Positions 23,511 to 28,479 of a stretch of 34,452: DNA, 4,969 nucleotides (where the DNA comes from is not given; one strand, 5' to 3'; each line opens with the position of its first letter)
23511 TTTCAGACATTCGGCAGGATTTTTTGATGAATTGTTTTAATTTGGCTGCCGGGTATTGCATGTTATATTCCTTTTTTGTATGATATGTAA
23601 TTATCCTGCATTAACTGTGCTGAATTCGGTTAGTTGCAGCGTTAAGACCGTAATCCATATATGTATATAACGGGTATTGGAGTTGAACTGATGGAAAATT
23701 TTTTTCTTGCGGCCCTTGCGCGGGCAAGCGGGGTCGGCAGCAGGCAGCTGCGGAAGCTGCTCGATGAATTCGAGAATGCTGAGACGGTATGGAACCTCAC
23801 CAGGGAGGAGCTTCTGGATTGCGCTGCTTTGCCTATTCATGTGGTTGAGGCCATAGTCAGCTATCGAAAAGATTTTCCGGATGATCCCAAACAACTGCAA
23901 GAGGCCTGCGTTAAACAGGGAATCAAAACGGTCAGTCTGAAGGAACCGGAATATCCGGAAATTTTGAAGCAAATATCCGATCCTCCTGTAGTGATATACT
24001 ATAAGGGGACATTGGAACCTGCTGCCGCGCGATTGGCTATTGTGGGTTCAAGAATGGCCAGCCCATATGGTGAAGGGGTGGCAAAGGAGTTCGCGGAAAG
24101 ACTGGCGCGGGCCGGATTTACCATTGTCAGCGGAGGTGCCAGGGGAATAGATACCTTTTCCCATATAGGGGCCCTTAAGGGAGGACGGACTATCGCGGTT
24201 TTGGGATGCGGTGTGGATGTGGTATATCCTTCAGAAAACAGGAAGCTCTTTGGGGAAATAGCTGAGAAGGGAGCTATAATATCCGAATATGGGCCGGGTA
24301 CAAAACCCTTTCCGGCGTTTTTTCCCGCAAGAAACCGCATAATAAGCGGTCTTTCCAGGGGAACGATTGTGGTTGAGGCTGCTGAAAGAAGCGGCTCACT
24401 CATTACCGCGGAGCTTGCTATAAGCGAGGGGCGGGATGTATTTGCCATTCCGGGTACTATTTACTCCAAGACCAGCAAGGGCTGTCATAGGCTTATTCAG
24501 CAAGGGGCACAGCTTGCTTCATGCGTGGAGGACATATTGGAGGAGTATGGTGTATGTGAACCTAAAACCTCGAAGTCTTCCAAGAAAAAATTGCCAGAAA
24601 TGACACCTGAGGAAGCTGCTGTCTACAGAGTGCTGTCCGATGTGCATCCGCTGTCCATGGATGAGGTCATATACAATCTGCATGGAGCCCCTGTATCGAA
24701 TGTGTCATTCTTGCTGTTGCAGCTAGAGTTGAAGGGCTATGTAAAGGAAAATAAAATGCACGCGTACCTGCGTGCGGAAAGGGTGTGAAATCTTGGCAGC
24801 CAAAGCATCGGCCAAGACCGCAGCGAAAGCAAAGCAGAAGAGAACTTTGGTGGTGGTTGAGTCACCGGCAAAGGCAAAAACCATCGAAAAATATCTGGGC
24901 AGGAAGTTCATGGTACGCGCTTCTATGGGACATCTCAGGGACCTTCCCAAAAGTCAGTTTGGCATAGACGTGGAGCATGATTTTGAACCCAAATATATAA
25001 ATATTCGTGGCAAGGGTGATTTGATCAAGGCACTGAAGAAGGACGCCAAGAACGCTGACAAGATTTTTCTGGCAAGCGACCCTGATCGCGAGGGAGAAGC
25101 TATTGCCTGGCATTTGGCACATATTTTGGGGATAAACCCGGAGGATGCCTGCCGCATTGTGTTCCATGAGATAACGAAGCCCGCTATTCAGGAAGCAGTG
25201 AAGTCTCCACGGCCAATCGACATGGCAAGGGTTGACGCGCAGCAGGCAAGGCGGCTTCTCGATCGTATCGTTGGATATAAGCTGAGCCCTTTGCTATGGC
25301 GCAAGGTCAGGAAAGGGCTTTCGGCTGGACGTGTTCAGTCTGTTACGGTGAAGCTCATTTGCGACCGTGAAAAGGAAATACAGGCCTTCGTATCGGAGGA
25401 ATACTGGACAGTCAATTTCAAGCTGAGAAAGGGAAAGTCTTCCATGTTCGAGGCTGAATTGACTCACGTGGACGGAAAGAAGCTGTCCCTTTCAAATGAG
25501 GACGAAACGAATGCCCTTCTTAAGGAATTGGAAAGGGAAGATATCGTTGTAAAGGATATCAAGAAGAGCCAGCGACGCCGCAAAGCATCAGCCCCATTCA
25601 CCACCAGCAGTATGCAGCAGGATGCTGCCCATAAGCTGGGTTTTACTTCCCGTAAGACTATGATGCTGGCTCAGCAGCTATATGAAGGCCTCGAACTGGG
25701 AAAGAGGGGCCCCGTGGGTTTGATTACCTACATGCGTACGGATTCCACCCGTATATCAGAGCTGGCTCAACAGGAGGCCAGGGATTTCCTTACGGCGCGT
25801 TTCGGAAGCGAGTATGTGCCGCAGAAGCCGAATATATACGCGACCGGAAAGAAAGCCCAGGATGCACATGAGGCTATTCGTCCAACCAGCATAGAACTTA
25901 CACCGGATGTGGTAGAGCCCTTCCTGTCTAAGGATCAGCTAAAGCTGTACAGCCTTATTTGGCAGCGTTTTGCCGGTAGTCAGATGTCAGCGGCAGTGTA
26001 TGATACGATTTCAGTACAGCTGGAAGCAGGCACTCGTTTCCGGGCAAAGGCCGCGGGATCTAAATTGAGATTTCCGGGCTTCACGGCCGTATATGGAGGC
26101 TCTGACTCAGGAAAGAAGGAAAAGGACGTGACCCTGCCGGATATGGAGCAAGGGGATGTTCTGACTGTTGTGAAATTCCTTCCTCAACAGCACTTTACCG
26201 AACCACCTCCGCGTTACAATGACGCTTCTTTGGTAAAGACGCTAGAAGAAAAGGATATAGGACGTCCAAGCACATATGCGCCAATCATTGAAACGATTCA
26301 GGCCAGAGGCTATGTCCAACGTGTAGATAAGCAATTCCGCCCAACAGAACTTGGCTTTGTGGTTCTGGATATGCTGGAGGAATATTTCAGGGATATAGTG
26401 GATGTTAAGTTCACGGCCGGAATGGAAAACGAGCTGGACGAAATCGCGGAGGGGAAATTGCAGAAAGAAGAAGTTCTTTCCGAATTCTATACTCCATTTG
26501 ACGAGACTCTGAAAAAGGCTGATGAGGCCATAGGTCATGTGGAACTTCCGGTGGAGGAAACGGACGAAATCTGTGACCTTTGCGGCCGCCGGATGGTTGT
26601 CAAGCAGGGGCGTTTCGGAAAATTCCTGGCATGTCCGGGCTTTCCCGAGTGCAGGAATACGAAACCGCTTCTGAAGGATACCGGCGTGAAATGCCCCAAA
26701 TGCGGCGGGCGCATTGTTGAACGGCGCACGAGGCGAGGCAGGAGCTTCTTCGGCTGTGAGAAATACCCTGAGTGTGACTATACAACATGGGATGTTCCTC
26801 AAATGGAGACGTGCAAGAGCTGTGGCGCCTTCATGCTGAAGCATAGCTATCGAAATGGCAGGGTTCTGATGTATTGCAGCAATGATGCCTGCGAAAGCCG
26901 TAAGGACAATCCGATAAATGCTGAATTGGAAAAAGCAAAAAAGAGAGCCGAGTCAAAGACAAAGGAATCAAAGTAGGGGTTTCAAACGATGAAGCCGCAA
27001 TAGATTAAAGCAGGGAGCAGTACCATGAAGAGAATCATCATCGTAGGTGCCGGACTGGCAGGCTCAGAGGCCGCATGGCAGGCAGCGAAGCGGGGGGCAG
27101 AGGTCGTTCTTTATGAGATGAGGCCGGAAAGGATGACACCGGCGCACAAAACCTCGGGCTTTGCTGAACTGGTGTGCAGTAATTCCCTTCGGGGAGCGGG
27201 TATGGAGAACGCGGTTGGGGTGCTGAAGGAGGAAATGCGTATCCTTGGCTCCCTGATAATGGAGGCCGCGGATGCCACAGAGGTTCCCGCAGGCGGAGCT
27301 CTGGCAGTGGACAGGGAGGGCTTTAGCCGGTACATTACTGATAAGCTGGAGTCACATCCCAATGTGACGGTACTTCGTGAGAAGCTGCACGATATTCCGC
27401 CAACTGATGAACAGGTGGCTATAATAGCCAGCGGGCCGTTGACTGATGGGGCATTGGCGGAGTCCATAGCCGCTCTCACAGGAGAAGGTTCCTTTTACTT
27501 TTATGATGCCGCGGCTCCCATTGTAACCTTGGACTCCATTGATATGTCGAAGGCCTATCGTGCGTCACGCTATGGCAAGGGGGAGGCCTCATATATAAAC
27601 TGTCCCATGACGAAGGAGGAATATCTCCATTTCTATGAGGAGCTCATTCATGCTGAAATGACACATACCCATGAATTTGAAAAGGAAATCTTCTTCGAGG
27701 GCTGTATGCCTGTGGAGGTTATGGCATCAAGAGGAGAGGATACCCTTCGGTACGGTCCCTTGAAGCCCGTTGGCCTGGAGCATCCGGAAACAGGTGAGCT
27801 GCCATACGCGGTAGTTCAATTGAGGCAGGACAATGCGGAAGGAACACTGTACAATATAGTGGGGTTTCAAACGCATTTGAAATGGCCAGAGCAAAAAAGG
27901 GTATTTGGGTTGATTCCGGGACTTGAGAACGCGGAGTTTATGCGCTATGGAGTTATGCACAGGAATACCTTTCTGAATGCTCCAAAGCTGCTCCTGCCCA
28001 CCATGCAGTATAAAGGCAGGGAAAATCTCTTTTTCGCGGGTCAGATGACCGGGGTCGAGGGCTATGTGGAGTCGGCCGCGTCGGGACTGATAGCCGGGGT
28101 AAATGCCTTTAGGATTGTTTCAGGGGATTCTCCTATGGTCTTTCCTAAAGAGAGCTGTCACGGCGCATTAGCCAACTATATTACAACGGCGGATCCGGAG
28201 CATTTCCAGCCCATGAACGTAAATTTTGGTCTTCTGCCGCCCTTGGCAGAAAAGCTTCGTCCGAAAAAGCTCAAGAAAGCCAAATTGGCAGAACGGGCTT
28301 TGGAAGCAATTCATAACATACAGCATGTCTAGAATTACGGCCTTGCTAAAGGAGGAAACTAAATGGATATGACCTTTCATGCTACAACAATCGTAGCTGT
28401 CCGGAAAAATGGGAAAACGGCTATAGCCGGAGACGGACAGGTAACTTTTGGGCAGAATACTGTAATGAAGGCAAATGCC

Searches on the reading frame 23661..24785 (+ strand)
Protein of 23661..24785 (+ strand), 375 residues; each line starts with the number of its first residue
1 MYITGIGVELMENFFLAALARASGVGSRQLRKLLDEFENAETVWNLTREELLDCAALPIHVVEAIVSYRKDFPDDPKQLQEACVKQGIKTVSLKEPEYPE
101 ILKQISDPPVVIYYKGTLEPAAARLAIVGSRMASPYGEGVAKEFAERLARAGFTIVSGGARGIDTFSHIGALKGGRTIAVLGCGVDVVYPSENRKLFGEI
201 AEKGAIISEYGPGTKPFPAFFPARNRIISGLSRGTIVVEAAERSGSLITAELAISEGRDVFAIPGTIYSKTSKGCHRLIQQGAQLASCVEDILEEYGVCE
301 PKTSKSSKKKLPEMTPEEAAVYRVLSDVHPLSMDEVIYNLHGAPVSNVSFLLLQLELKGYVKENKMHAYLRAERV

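Call 74: search_protein_families(library=pfam, proteins=[window:23661-24785:+], max_evalue=0.00001)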
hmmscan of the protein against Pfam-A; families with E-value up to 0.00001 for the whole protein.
window:23661-24785:+ (375 aa): 2 families
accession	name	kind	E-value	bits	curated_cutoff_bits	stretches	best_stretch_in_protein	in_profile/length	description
PF02481.21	DNA_processg_A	-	6e-80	267.8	29.6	1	84-286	3-210/212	DNA recombination-mediator protein A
PF17782.7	DprA_WH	-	1.8e-06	28.3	22.9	0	308-362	4-56/61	DprA winged helix domain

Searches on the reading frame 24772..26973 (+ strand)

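Call 74: search_protein_families(library=pfam, proteins=[window:24772-26973:+], max_evalue=0.00001)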
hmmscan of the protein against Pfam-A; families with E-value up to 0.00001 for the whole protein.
window:24772-26973:+ (734 aa): 3 families
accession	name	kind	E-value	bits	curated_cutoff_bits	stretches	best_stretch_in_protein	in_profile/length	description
PF01131.25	Topoisom_bac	-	2.1e-127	426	35.1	1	149-569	2-410/411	DNA topoisomerase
PF01396.24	Zn_ribbon_Top1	-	5.8e-28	96.8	32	2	638-675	1-37/39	Topoisomerase DNA binding C4 zinc finger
PF01751.28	Toprim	-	1.3e-23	83.4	23.1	1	25-134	1-96/96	Toprim domain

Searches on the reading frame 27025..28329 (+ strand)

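Call 74: search_protein_families(library=pfam, proteins=[window:27025-28329:+], max_evalue=0.00001)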
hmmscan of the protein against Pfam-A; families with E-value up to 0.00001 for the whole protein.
window:27025-28329:+ (435 aa): 3 families
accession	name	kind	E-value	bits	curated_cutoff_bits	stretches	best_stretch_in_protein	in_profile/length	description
PF01134.28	GIDA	-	9.5e-107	357.9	22.1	1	4-367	2-389/391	Glucose inhibited division protein A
PF01266.30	DAO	-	5.5e-08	33.2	27.9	1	3-126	1-129/353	FAD dependent oxidoreductase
PF13450.12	NAD_binding_8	-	9.3e-07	29.5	21.9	1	6-34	1-29/68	NAD(P)-binding Rossmann-like domain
